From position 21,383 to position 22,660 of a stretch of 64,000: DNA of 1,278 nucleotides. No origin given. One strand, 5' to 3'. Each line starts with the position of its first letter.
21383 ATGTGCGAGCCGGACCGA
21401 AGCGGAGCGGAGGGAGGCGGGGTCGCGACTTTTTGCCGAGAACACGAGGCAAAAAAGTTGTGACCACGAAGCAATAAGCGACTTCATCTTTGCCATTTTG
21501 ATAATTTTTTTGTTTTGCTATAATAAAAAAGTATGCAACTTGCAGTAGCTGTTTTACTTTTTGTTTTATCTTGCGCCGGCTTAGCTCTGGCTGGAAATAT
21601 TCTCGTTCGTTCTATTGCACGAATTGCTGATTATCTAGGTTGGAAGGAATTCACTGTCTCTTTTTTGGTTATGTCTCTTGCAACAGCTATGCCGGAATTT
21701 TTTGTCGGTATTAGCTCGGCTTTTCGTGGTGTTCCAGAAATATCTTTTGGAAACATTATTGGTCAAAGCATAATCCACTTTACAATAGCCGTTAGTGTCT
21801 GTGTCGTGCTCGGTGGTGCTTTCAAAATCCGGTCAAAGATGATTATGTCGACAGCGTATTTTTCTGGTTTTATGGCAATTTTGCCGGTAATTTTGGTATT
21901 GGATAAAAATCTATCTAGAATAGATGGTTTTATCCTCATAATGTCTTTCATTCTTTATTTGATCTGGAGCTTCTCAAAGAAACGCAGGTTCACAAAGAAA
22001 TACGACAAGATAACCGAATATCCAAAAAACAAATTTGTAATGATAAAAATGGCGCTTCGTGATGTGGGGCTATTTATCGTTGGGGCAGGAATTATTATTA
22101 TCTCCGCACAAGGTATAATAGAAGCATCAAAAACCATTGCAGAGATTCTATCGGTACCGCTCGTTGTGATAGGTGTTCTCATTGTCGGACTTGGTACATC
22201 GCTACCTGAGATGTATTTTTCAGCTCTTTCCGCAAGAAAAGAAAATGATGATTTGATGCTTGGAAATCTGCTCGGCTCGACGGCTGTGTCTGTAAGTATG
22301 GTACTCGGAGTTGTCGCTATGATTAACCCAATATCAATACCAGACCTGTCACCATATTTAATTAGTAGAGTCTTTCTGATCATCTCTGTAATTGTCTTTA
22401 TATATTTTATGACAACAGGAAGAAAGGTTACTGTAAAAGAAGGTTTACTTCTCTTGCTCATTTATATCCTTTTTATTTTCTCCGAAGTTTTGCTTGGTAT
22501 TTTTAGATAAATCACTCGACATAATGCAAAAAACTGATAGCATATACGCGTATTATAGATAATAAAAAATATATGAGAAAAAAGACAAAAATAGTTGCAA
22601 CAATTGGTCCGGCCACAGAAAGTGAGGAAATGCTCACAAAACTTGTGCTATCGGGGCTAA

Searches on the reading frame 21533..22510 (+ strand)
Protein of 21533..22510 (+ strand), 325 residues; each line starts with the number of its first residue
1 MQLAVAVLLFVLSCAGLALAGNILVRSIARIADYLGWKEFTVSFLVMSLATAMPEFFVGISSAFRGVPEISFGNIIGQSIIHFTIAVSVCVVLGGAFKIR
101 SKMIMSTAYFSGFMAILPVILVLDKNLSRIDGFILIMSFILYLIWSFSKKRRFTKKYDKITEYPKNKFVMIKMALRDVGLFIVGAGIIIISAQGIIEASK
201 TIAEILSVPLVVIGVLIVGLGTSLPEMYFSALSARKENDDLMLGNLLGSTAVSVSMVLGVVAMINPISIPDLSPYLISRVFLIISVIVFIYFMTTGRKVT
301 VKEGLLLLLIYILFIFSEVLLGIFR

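Call 81: search_protein_families(library=pfam, proteins=[window:21533-22510:+], max_evalue=0.01)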
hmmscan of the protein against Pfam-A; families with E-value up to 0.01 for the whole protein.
window:21533-22510:+ (325 aa): 1 family
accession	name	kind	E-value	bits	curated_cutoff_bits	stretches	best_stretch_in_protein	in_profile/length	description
PF01699.29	Na_Ca_ex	-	1.8e-42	145.3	24.9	2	178-316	3-147/151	Sodium/calcium exchanger protein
